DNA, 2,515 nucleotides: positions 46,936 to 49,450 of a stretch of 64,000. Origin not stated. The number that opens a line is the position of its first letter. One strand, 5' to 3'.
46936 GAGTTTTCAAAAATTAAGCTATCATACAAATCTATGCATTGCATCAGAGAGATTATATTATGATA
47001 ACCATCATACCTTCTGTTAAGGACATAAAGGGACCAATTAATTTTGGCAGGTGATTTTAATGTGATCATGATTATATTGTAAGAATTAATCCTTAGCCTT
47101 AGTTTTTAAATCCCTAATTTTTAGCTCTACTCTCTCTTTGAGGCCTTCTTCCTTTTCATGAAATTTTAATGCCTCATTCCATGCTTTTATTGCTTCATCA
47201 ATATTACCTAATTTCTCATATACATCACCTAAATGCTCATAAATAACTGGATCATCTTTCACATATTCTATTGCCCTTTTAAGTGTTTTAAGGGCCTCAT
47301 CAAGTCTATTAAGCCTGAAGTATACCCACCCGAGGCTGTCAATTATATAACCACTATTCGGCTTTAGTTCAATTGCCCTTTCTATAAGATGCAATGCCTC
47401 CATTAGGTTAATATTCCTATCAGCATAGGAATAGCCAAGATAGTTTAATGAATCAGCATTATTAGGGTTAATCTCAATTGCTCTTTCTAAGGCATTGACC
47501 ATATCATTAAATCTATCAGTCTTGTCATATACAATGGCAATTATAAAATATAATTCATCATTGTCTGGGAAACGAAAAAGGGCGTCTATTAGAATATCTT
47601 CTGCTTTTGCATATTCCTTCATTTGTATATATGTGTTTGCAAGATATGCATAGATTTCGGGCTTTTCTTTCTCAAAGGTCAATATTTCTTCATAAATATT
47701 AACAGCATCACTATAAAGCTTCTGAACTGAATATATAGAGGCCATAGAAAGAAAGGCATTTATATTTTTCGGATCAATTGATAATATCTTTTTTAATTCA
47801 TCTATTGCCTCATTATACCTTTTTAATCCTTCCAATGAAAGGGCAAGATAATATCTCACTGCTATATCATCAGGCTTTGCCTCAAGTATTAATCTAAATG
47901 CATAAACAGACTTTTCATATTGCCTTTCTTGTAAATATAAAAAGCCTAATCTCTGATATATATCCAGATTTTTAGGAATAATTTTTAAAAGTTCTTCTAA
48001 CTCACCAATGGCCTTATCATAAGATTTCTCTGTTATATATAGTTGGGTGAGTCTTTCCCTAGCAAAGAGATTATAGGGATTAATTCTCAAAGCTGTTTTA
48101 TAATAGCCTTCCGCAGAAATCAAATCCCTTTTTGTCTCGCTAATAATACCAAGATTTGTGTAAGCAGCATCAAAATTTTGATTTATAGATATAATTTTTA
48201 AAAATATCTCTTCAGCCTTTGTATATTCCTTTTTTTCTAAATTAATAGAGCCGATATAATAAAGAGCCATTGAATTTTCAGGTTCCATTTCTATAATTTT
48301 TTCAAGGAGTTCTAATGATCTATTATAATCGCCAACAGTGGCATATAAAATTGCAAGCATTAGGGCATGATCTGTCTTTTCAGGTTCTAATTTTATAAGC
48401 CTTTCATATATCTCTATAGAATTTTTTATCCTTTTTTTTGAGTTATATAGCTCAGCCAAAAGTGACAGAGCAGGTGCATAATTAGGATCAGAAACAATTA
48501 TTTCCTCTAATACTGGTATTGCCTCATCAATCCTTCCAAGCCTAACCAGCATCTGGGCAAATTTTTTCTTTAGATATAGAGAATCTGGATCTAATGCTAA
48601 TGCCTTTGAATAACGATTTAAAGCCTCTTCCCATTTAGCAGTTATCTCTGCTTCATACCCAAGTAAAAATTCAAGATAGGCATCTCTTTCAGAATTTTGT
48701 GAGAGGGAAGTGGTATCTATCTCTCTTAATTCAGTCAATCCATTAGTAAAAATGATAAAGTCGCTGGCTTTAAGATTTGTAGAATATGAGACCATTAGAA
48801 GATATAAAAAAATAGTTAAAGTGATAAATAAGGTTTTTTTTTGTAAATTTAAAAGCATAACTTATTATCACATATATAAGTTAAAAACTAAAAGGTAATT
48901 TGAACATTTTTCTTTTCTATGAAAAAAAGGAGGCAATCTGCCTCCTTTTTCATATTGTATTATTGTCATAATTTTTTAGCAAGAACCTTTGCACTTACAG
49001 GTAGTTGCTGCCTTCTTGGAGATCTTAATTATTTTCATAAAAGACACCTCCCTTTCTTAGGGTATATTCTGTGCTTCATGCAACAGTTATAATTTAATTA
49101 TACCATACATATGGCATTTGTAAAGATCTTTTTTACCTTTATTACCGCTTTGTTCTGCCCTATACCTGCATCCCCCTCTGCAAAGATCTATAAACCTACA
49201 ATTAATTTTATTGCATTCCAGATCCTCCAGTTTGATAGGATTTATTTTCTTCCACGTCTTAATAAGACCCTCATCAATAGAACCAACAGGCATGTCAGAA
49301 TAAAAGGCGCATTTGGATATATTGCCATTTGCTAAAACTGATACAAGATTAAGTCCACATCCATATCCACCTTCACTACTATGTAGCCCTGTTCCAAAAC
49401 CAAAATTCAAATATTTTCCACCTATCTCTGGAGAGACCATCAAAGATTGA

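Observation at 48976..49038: Hidden 20-codon ORF encoding a Lys-rich leader and a Cys-x-Cys-x3-Cys tail (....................)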

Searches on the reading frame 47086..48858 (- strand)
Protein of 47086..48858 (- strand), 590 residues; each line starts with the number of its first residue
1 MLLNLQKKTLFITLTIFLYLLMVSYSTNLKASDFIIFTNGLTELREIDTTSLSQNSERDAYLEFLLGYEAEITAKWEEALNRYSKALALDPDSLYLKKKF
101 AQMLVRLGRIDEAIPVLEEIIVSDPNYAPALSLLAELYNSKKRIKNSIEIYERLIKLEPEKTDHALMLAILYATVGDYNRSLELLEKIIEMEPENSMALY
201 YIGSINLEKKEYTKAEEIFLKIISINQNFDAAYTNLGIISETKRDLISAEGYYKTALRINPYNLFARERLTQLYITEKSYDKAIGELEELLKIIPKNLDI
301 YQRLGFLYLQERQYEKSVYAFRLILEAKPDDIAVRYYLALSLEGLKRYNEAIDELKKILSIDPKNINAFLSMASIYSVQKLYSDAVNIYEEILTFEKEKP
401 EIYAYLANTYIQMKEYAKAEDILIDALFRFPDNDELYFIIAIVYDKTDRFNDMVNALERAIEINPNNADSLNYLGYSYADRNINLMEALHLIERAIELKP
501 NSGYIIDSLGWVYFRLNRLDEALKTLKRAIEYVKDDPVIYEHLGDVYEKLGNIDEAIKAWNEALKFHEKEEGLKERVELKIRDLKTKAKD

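Call 6: search_protein_families(library=ncbifam, proteins=[window:47086-48858:-], max_evalue=0.01)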
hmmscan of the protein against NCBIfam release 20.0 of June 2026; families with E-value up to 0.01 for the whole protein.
window:47086-48858:- (590 aa): 43 families (the best 25 are shown)
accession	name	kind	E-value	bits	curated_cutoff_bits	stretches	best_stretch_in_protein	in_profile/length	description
NF040959.1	MamA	equivalog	3.7e-69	232.3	200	6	100-245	43-188/204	magnetosome protein MamA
TIGR02917.1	PEP_TPR_lipo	equivalog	1.9e-65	221.3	312.2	3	232-452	467-687/899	XrtA/PEP-CTERM system TPR-repeat protein PrsT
TIGR02521.1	type_IV_pilW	equivalog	5.7e-39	134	154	4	155-289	58-194/234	type IV pilus biogenesis/stability protein PilW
TIGR02552.1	LcrH_SycD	equivalog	4.8e-30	104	104.8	5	361-434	47-120/136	SycD/LcrH family type III secretion system chaperone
NF033758.1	gliding_GltE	equivalog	8.5e-26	90.9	225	3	145-317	137-309/411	adventurous gliding motility TPR repeat lipoprotein GltE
NF033762.1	social_mot_Tgl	equivalog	3e-25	89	225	3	396-560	27-193/252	social motility TPR repeat lipoprotein Tgl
NF052415.1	T3SS_chap_SctY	equivalog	3.7e-24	85.3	70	2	302-390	10-101/106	type III secretion apparatus assembly chaperone SctY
TIGR00540.1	TPR_hemY_coli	hypoth_equivalog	1.3e-23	83.4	142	3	352-481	209-339/385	heme biosynthesis-associated TPR protein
TIGR03939.1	PGA_TPR_OMP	equivalog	2.9e-21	75.4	366.65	2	348-435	411-498/800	poly-beta-1,6 N-acetyl-D-glucosamine export porin PgaA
NF052400.1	M48_BAM_BepA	equivalog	6e-21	74.8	570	2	331-457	306-432/483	beta-barrel assembly-enhancing protease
NF008757.0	PRK11788.1-5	equivalog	4.2e-20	72.3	363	3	269-496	112-344/388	lipopolysaccharide assembly protein LapB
TIGR00990.1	3a0801s09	subfamily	8.3e-20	70.9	757.25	3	175-328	344-499/615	mitochondrial import receptor subunit TOM70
NF008756.0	PRK11788.1-4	equivalog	3.1e-19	69.3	474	3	97-229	110-247/389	lipopolysaccharide assembly protein LapB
NF033920.0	C39_PA2778_fam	equivalog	3.4e-19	69.3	150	2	173-261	167-255/255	PA2778 family cysteine peptidase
NF008520.0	PRK11447.1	equivalog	4.1e-17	61.3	858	2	204-292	359-446/1157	cellulose synthase complex outer membrane protein BcsC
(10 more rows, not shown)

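Call 7: search_protein_families(library=pfam, proteins=[window:47086-48858:-], max_evalue=0.01)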
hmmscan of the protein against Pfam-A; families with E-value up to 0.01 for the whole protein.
window:47086-48858:- (590 aa): 48 families (the best 25 are shown)
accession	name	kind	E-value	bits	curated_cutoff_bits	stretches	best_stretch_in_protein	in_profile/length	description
PF07719.23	TPR_2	-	4.1e-55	179.8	27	3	539-566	3-30/34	Tetratricopeptide repeat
PF14559.12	TPR_19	-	1.5e-52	176.3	25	9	76-137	7-68/68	Tetratricopeptide repeat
PF13431.12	TPR_17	-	1.3e-51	169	24.4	2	457-489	2-33/34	Tetratricopeptide repeat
PF00515.34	TPR_1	-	3.9e-48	159.8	27.8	3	540-566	4-30/34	Tetratricopeptide repeat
PF13181.12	TPR_8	-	7.5e-46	150.8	25.7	3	435-467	2-34/34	Tetratricopeptide repeat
PF13428.12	TPR_14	-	3.9e-45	148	23.5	2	400-440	1-41/44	Tetratricopeptide repeat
PF13432.12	TPR_16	-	1.2e-42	144.3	32.7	4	166-223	1-58/65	Tetratricopeptide repeat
PF13414.12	TPR_11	-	5.4e-40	135.2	26.8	5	512-551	3-42/42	TPR repeat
PF12895.13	ANAPC3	-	2.3e-31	108.4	27.2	4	141-221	2-81/82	Anaphase-promoting complex, cyclosome, subunit 3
PF13424.12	TPR_12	-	5.8e-30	103.7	30.1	3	485-532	19-74/77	Tetratricopeptide repeat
PF23914.1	TPR_CcmH_CycH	-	7e-30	104.4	42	3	65-161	55-154/158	Cytochrome c-type biogenesis protein H TPR domain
PF13371.12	TPR_9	-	1.5e-26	92.6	35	4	136-196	3-63/73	Tetratricopeptide repeat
PF13174.12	TPR_6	-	4.1e-26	90.2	26.3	0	334-364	2-32/33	Tetratricopeptide repeat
PF13176.12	TPR_7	-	5.5e-23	79.5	27.9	0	130-163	1-34/36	Tetratricopeptide repeat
PF25063.1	ARM_TT21_C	-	1.2e-21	78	35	4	139-296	32-196/209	Tetratricopeptide repeat protein 21 C-terminal ARM domain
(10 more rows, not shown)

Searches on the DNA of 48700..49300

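Call 49: search_rna_families(source=window, start=48700, end=49300, threshold=evalue, max_evalue=1)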
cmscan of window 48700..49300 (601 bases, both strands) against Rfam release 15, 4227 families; matches with E-value up to 1: 7.
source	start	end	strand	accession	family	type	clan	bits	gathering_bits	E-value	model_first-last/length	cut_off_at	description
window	48896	48973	-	RF01865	Vg1_ribozyme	Gene; ribozyme;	-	27.5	90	0.11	1-142/142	no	Manganese dependent ribozyme in Vg1 mRNA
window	48918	48973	-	RF02054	STnc420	Gene; sRNA;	-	26.8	70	0.005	1-58/58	no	Salmonella enterica sRNA STnc420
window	48861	48950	+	RF00082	SraG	Gene; sRNA;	-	26.5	50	0.021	1-177/177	no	SraG RNA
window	48911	49005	-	RF02426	SpF03_sRNA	Gene; sRNA;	-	24.7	50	0.26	1-106/106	no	Streptococcus sRNA SpF03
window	48916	48988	-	RF02029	sraA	Gene; sRNA;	-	24.3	56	0.21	1-95/95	no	sraA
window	48924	48950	-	RF03623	mir-1252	Gene; miRNA;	-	22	70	0.4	1-65/65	no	mir-1252 microRNA precursor family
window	48898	48992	+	RF02555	hveRNA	Gene; rRNA;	-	20.3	90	0.94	1-124/124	no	mt-5S-like H. vermiformis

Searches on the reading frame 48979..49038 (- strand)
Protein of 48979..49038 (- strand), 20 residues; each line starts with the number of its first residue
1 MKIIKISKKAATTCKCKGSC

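Call 6: search_protein_families(library=ncbifam, proteins=[window:48979-49038:-], max_evalue=0.01)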
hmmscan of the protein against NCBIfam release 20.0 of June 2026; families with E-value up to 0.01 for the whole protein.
seq(20 aa): 0 families

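Call 7: search_protein_families(library=pfam, proteins=[window:48979-49038:-], max_evalue=0.01)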
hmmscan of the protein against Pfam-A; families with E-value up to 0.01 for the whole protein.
seq(20 aa): 0 families

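Call 29: search_protein_families(library=ncbifam, proteins=[window:48979-49038:-], max_evalue=10)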
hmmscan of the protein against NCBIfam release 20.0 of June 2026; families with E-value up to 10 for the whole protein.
seq(20 aa): 0 families

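Call 30: search_protein_families(library=pfam, proteins=[window:48979-49038:-], max_evalue=10)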
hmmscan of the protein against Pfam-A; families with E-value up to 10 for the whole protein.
seq(20 aa): 0 families

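Call 35: list_cluster_members(proteins=[window:48979-49038:-, window:48979-49047:-, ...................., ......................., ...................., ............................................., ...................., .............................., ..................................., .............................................])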
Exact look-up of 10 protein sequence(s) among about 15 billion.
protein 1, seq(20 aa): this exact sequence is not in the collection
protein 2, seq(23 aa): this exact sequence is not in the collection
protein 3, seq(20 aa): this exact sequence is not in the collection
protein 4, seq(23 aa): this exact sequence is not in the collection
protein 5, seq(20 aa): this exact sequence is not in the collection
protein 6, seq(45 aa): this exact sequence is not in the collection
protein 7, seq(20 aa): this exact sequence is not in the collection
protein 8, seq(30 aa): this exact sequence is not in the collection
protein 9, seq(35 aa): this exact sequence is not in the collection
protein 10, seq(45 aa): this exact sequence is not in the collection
